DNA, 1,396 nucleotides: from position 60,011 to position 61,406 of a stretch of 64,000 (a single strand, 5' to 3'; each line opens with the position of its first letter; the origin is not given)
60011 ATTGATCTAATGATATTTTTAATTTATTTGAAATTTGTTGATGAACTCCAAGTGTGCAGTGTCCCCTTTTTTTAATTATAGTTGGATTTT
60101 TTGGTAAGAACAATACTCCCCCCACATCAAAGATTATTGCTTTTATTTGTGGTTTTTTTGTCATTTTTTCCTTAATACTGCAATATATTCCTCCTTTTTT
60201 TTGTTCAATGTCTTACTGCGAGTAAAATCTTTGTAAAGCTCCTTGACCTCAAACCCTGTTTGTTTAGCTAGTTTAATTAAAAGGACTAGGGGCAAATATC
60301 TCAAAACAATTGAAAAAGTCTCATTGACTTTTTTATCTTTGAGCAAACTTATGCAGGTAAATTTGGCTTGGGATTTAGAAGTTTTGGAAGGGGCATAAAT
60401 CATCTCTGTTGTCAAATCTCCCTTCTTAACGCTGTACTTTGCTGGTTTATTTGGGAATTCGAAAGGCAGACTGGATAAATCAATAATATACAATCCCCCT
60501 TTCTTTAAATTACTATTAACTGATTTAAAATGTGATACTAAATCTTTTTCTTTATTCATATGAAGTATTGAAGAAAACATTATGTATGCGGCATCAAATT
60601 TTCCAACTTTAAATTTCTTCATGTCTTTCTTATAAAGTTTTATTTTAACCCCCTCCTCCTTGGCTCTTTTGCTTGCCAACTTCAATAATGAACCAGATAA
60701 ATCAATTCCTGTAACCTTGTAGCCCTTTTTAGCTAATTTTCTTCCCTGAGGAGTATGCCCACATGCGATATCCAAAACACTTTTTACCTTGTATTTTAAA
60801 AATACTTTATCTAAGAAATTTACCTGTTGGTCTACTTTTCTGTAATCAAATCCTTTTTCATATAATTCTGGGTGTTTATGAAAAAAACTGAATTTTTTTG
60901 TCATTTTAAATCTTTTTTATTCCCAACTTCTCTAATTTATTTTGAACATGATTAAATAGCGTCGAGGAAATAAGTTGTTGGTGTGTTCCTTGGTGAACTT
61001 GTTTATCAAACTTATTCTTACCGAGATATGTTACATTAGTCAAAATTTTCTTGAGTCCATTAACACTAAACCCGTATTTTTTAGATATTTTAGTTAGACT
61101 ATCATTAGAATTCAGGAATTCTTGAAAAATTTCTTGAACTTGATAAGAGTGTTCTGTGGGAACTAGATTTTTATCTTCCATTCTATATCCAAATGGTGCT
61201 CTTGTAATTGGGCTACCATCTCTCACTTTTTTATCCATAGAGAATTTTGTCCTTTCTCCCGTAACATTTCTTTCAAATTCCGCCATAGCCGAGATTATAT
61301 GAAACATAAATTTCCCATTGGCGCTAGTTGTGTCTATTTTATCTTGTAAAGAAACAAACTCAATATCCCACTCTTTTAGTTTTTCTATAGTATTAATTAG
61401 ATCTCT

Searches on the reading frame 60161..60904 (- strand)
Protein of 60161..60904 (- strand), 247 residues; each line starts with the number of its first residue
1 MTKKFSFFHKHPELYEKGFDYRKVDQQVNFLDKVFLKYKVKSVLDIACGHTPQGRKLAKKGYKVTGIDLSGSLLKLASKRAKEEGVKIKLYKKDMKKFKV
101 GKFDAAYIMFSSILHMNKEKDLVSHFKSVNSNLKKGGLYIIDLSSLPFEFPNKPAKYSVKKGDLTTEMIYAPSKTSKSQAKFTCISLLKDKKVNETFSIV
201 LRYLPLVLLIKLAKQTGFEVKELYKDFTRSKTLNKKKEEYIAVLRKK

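Call 4: search_protein_families(library=pfam, proteins=[window:60161-60904:-], max_evalue=0.01)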
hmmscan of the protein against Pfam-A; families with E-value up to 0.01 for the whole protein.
window:60161-60904:- (247 aa): 10 families
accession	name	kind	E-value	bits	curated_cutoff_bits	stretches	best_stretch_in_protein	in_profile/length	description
PF13649.12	Methyltransf_25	-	4.8e-16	59.7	27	1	43-137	1-97/97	Methyltransferase domain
PF13847.12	Methyltransf_31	-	1.4e-11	44.7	27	1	41-151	5-119/145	Methyltransferase domain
PF08241.18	Methyltransf_11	-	2.5e-11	44.5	21.2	1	44-141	1-95/95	Methyltransferase domain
PF08242.18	Methyltransf_12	-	4.9e-07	30.8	30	1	44-138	1-97/98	Methyltransferase domain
PF01209.24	Ubie_methyltran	-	7e-06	26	20.1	1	30-146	38-157/233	ubiE/COQ5 methyltransferase family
PF00398.26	RrnaAD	-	7.3e-06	25.7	24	1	36-126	28-119/263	Ribosomal RNA adenine dimethylase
PF05175.20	MTS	-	6.3e-05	23.1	23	1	19-119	11-113/170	Methyltransferase small domain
PF13489.12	Methyltransf_23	-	0.00013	22.1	27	1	37-143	20-118/164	Methyltransferase domain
PF03848.20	TehB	-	0.00038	20.4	20.4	1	10-141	4-132/193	Tellurite resistance protein TehB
PF03412.21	Peptidase_C39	-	0.0053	17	22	0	66-143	39-105/133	Peptidase C39 family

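Call 20: search_protein_families(library=ncbifam, proteins=[window:60161-60904:-], max_evalue=0.01)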
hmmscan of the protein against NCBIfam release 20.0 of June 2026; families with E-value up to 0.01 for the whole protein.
window:60161-60904:- (247 aa): 28 families (the best 25 are shown)
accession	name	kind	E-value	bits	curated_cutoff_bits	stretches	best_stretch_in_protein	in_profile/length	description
NF041820.1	daptide_MTase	equivalog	5.4e-12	45.7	175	1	41-221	38-225/243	daptide-type RiPP biosynthesis methyltransferase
NF043040.1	corrin_prot_MT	hypoth_equivalog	6.5e-12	45.3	180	1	10-142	10-148/216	corrinoid protein-associated methyltransferase CpaM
TIGR02021.1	BchM-ChlM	equivalog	1.5e-11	44.2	158.9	1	38-134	53-148/218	magnesium protoporphyrin IX methyltransferase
NF051855.1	GlySarMtaseBact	equivalog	2.2e-11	43.9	350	1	24-246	38-256/259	glycine/sarcosine N-methyltransferase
TIGR01983.1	UbiG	equivalog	4.9e-09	35.8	102.95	1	36-138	46-148/228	bifunctional 2-polyprenyl-6-hydroxyphenol methylase/3-demethylubiquinol 3-O-methyltransferase UbiG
NF008992.0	PRK12335.1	equivalog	1.5e-08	34.2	303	1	4-141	90-223/289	SAM-dependent methyltransferase TehB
TIGR01934.1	MenG_MenH_UbiE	subfamily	1.8e-07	30.7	158.35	1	38-111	38-115/223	ubiquinone/menaquinone biosynthesis methyltransferase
NF011529.0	PRK14968.1-3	equivalog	1.7e-06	27.6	162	1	33-111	28-105/198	putative methyltransferase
NF040703.1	cyclopro_CfaB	exception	1.7e-06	27.1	650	1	31-139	148-261/393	C17 cyclopropane fatty acid synthase CfaB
NF001244.0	PRK00216.1-5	equivalog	2.3e-06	27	216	1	39-106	48-122/236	bifunctional demethylmenaquinone methyltransferase/2-methoxy-6-polyprenyl-1,4-benzoquinol methylase UbiE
NF008264.0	PRK11036.1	equivalog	3.3e-06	26.7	366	1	39-138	44-144/261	tRNA uridine 5-oxyacetic acid(34) methyltransferase CmoM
TIGR00537.1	hemK_rel_arch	hypoth_equivalog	5.5e-06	26.2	87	1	31-142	11-120/179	HemK2/MTQ2 family protein methyltransferase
NF008686.0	PRK11705.1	equivalog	1.1e-05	24.7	400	1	33-141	162-265/383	cyclopropane fatty acyl phospholipid synthase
NF045649.1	2X_seleno_MduS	exception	1.6e-05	24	380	1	34-140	36-146/338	methyltransferase domain-containing selenoprotein MduS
TIGR02072.1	BioC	equivalog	1.8e-05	24.7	184.95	1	28-140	24-131/244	malonyl-ACP O-methyltransferase BioC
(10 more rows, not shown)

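Call 21: search_protein_families(library=phrogs, proteins=[window:60161-60904:-], max_evalue=0.01)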
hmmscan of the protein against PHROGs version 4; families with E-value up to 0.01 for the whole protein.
window:60161-60904:- (247 aa): 5 families
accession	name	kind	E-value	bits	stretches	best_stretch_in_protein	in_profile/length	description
phrog_22502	-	other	4.4e-11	44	1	27-143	60-175/276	methyltransferase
phrog_28702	-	unknown function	4.7e-08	34.2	1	18-141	20-139/247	-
phrog_4752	-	other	2.1e-07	31.5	1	19-141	32-158/241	tRNA methyltransferase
phrog_9906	-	unknown function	0.00029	21.3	1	42-143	108-208/272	-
phrog_3382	-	other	0.00093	19.5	1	29-120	37-127/207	methyltransferase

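Call 84: search_protein_families(library=padloc, proteins=[window:60161-60904:-], max_evalue=0.01)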
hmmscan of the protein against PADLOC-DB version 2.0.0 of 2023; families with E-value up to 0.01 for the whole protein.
window:60161-60904:- (247 aa): 1 family
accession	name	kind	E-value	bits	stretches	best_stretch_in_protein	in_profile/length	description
PDLC04134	mad2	-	4.6e-16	56.7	1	30-175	282-429/492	mads_2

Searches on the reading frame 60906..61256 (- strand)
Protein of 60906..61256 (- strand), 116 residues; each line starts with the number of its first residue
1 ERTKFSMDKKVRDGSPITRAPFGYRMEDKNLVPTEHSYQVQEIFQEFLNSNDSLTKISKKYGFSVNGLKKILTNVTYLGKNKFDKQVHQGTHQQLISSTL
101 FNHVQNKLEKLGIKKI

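Call 81: search_protein_representatives(protein=window:60906-61256:-)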
Query: 116 residues. Proteins with E-value up to 0.001 (for the whole library): 237; up to 1e-10: 46; up to 1e-30: 4. The best 150 are listed.
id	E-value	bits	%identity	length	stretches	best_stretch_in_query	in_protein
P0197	7.7e-42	158.3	68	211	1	2-115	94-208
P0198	4.1e-36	139.9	61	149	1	6-114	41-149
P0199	4.5e-33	130.1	59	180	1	4-114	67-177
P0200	4.7e-33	130.1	59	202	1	8-110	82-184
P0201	1.4e-27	112.5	50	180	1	6-114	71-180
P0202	2.1e-27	111.9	52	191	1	4-111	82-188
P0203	8.8e-27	109.9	66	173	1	38-116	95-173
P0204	1.0e-26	109.7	52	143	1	11-114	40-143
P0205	1.5e-25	105.9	51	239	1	3-109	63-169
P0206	1.6e-25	105.8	48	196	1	1-110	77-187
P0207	3.0e-24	101.7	49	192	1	1-111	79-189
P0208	3.6e-23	98.3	68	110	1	41-112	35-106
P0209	1.9e-22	95.9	33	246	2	2-107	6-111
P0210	3.4e-22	95.1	50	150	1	7-111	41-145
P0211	9.5e-22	93.7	76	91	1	53-114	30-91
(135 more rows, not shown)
